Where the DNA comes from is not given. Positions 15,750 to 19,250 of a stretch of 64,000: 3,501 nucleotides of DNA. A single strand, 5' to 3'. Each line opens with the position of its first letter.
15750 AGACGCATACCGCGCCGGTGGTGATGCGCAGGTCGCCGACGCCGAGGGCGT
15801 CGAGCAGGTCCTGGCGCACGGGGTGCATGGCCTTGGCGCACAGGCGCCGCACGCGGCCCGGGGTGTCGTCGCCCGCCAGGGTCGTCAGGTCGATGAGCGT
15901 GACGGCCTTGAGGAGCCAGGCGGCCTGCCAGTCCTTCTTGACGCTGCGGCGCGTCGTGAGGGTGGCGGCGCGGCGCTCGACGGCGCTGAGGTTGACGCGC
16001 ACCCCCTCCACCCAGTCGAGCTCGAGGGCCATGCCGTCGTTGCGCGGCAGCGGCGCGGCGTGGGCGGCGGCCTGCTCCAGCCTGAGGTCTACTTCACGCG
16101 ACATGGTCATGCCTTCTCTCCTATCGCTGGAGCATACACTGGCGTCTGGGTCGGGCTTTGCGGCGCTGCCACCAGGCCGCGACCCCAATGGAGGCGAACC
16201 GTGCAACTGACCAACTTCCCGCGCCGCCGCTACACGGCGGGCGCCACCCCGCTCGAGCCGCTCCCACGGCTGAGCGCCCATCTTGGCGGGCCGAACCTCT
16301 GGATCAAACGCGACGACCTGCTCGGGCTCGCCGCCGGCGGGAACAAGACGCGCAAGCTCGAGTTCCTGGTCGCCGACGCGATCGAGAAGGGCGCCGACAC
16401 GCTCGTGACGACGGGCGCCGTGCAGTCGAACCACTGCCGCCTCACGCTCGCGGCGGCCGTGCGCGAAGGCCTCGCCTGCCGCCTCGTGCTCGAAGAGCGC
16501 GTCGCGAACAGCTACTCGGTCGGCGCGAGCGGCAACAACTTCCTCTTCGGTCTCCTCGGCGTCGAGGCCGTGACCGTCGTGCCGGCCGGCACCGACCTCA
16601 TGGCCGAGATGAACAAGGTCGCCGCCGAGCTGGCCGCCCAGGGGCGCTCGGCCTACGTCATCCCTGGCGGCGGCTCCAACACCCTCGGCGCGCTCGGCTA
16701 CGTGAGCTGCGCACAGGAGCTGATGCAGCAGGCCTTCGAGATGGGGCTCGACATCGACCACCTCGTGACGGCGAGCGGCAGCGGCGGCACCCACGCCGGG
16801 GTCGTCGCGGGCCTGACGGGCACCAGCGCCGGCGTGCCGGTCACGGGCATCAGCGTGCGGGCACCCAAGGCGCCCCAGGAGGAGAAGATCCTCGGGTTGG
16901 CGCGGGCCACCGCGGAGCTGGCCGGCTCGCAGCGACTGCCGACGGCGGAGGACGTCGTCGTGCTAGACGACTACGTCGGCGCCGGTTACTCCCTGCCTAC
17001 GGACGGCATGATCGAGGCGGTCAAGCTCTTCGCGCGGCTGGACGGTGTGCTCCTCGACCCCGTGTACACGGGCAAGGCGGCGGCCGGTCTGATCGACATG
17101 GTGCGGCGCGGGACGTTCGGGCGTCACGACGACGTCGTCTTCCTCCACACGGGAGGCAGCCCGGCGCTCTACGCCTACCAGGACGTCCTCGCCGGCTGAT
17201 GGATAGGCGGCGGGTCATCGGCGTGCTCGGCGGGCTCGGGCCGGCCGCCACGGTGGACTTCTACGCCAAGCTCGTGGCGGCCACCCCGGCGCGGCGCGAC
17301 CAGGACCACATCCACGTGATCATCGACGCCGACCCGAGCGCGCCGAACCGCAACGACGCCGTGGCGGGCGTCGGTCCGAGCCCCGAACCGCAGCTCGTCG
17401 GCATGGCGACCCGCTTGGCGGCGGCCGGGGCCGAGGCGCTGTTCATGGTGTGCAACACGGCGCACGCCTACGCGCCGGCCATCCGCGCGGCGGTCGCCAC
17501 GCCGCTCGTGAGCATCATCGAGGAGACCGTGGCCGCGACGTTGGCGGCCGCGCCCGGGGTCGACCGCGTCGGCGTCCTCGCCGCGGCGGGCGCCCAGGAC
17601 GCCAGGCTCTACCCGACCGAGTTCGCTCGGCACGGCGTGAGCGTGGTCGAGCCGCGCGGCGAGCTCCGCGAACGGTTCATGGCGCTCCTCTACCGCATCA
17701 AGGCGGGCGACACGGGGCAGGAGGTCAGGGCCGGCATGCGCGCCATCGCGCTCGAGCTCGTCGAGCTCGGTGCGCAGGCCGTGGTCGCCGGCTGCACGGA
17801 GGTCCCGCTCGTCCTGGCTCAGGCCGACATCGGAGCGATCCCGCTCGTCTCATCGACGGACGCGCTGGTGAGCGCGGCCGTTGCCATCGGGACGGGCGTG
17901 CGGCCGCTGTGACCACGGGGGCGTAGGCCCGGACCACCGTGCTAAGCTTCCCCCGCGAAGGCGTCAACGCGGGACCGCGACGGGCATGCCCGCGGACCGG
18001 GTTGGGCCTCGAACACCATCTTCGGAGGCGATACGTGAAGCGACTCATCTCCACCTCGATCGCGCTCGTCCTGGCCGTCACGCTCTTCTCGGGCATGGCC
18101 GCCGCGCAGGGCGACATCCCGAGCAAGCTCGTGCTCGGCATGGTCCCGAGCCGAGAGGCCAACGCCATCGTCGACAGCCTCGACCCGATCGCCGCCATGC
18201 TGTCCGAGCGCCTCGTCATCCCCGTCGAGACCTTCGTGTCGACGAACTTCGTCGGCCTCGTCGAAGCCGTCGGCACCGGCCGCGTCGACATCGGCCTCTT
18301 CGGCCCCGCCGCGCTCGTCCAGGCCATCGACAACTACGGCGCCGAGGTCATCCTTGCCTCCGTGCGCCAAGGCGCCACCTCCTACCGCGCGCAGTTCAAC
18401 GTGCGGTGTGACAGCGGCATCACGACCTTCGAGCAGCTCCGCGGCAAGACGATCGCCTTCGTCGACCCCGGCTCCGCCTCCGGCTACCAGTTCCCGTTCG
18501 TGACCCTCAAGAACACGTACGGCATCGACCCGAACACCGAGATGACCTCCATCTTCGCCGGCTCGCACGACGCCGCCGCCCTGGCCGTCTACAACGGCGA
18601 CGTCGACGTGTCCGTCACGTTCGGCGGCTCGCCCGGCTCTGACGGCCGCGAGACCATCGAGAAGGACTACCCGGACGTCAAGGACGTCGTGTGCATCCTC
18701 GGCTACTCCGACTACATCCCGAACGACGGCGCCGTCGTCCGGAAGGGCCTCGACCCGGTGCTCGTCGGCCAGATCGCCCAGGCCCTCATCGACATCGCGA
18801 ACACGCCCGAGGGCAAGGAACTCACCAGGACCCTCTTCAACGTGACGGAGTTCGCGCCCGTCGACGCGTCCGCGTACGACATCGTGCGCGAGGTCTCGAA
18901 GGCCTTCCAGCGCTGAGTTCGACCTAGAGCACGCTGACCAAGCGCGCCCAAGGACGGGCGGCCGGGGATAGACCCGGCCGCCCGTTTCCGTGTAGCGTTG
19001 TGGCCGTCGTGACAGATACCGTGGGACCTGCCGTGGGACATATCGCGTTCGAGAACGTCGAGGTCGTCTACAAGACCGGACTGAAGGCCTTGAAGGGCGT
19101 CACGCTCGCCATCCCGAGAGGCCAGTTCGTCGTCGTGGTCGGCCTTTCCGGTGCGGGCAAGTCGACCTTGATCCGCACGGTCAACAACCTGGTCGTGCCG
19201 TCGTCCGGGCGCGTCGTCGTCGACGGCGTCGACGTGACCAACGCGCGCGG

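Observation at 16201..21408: Candidate cysteate / amino-sulfonate(-phosphonate) uptake and desulfonation cassette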

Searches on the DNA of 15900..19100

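Call 53: search_rna_families(source=window, start=15900, end=19100, threshold=evalue, max_evalue=1)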
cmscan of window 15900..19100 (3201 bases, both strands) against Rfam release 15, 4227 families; matches with E-value up to 1: 3.
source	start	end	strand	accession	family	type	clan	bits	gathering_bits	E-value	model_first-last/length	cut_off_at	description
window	18951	19015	-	RF01811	PtaRNA1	Gene; antitoxin;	-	27.6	47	0.013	1-72/72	no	Plasmid transferred anti-sense RNA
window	18951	19019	-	RF02985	ftsZ-DE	Gene; sRNA;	-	24.5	72.2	0.11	1-69/69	no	ftsZ-DE RNA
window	18520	18573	+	RF01668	P10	Gene; sRNA;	-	18.5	37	0.4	1-72/72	no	Pseudomonas sRNA P10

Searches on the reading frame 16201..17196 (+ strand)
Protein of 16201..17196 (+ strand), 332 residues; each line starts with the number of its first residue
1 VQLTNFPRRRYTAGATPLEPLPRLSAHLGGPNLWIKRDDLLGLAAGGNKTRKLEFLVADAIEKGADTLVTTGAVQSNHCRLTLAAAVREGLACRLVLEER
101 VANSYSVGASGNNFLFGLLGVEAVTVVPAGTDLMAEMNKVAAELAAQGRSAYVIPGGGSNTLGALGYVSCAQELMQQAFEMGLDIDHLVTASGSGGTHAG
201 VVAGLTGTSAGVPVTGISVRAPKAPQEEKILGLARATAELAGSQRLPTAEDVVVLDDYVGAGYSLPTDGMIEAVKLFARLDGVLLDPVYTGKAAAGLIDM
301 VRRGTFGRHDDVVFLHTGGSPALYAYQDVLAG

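Call 6: search_protein_families(library=pfam, proteins=[window:16201-17196:+])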
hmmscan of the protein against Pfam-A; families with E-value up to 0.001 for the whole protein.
window:16201-17196:+ (332 aa): 1 family
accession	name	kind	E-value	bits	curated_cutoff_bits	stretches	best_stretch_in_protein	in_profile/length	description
PF00291.31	PALP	-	3.5e-51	174.7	35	1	13-318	5-295/295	Pyridoxal-phosphate dependent enzyme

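Call 7: search_protein_families(library=ncbifam, proteins=[window:16201-17196:+])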
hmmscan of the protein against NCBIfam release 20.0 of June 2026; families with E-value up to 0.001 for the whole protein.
window:16201-17196:+ (332 aa): 10 families
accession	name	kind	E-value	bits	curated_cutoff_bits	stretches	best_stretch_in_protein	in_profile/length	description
NF052482.1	sulfolyase_CuyA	equivalog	1e-158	527.5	450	1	1-330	1-331/332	D-cysteate sulfo-lyase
TIGR01275.1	ACC_deam_rel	subfamily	1.3e-92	310.5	289.4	1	15-328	7-319/321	pyridoxal phosphate-dependent enzymes, D-cysteine desulfhydrase family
NF003030.0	PRK03910.1-3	equivalog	2.6e-92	309.6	429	1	2-329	9-334/338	D-cysteine desulfhydrase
NF003029.0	PRK03910.1-1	equivalog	3.5e-88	296.1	610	1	2-327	5-325/328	D-cysteine desulfhydrase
NF003032.0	PRK03910.1-5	equivalog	3.7e-86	289.3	469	1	2-328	6-328/330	D-cysteine desulfhydrase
NF052537.1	CoM_syn_XcbE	exception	5e-83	279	450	1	3-325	3-322/322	coenzyme M biosynthesis enzyme XcbE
TIGR01274.1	ACC_deam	equivalog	1.3e-74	251.3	392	1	3-329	2-333/337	1-aminocyclopropane-1-carboxylate deaminase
NF010646.0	PRK14045.1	equivalog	4.6e-67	226.6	550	1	3-329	9-324/329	1-aminocyclopropane-1-carboxylate deaminase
NF006050.0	PRK08197.1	equivalog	0.00029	19.7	303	0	14-70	79-133/406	threonine synthase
NF006390.0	PRK08639.1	equivalog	0.00058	18.9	421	0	119-218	118-211/418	threonine ammonia-lyase IlvA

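Call 34: search_solved_structures(query=window:16201-17196:+, max_evalue=1e-10, show_alignments=2)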
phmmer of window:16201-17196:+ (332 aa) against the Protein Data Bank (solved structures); distinct sequences matched with E-value up to 1e-10: 8.
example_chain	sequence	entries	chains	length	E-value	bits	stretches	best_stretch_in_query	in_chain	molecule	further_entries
7ysk_A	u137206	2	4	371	5.9e-105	354.4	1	1-329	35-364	D-Cysteine desulfhydrase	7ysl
4d97_A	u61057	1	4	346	1.2e-83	284.3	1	2-327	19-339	D-cysteine desulfhydrase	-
4d8t_A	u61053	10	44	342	1.3e-83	284.2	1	2-327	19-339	D-cysteine desulfhydrase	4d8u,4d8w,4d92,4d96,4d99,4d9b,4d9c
1rqx_A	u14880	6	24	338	2.7e-69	237.2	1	1-328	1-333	1-aminocyclopropane-1-carboxylate deaminase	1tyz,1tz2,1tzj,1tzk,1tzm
1j0a_A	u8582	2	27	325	2.2e-55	191.5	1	3-330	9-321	1-aminocyclopropane-1-carboxylate deaminase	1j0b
1f2d_A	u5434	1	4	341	1.1e-47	166.2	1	5-328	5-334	1-AMINOCYCLOPROPANE-1-CARBOXYLATE DEAMINASE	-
1j0e_A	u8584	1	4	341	4.1e-47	164.3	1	5-328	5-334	1-aminocyclopropane-1-carboxylate deaminase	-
1j0c_A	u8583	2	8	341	7.8e-47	163.4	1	5-328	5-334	1-aminocyclopropane-1-carboxylate deaminase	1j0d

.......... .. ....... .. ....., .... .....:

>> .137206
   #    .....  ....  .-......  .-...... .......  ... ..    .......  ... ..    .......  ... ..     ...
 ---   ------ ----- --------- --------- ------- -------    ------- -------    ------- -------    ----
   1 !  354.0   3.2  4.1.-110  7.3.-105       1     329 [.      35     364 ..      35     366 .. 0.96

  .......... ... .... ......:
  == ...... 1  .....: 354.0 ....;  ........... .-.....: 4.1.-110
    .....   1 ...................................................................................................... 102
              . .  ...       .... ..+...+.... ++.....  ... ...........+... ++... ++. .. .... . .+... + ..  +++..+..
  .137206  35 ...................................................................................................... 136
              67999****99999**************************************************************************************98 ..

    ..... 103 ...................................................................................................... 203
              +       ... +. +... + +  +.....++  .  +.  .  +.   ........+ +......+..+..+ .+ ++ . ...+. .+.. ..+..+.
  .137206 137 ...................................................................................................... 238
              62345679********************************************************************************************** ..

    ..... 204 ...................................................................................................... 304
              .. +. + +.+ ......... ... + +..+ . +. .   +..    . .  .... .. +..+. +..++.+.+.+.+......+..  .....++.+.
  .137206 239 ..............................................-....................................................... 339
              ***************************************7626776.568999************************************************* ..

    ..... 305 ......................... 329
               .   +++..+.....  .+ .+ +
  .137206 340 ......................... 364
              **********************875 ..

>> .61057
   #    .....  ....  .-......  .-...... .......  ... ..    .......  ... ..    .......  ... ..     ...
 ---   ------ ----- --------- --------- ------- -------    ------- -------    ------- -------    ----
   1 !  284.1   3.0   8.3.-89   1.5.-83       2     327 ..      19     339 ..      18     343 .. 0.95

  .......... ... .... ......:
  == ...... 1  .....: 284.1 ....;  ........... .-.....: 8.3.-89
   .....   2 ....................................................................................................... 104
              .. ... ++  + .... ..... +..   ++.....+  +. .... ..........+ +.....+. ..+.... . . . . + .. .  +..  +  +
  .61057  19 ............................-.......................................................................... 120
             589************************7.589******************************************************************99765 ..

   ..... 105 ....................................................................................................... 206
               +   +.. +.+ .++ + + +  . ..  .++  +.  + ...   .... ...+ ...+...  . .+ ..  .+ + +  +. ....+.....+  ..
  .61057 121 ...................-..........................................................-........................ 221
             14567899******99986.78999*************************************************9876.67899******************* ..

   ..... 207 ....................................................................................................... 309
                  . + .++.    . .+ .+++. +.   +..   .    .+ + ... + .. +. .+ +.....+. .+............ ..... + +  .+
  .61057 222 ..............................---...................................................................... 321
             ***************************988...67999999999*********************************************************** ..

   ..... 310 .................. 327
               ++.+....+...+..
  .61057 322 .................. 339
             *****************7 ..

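Call 75: list_cluster_members(proteins=[window:16201-17196:+, window:17199-17909:+, window:18035-18913:+, window:19033-19800:+, window:19796-20578:+, window:20590-21405:+, window:21441-21884:+, window:21893-23134:+])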
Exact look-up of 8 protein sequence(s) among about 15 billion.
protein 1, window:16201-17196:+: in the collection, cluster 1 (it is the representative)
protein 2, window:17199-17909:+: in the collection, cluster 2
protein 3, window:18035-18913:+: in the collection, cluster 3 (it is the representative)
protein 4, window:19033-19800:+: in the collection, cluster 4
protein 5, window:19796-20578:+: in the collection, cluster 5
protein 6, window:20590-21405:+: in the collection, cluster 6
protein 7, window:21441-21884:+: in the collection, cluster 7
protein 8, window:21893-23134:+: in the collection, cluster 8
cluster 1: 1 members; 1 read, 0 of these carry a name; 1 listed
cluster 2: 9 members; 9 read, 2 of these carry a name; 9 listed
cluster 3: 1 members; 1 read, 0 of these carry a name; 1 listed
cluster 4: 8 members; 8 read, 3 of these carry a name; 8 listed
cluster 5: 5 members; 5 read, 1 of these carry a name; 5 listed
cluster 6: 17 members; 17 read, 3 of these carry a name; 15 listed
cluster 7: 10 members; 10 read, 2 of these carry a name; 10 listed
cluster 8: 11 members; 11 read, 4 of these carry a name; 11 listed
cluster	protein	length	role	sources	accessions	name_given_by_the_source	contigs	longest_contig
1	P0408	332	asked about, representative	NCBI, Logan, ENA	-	-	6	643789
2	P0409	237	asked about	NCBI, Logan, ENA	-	-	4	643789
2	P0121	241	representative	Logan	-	-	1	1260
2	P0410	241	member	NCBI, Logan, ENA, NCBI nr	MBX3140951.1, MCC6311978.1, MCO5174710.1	MAG: amino acid racemase [Trueperaceae bacterium] | amino acid racemase [Trueperaceae bacterium]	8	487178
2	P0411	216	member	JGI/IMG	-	aspartate racemase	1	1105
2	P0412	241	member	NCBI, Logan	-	-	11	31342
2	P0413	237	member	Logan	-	-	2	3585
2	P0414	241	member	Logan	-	-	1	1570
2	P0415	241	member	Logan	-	-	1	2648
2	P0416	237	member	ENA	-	-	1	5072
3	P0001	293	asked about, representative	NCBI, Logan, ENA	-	-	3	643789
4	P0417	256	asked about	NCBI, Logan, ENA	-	-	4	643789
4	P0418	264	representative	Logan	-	-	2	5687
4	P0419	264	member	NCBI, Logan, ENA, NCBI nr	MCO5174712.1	MAG: phosphonate ABC transporter ATP-binding protein [Trueperaceae bacterium] | phosphonate ABC transporter ATP-binding protein [Trueperaceae bacterium]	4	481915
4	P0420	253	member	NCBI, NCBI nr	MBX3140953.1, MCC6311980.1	MAG: phosphonate ABC transporter ATP-binding protein [Trueperaceae bacterium] | phosphonate ABC transporter ATP-binding protein [Trueperaceae bacterium]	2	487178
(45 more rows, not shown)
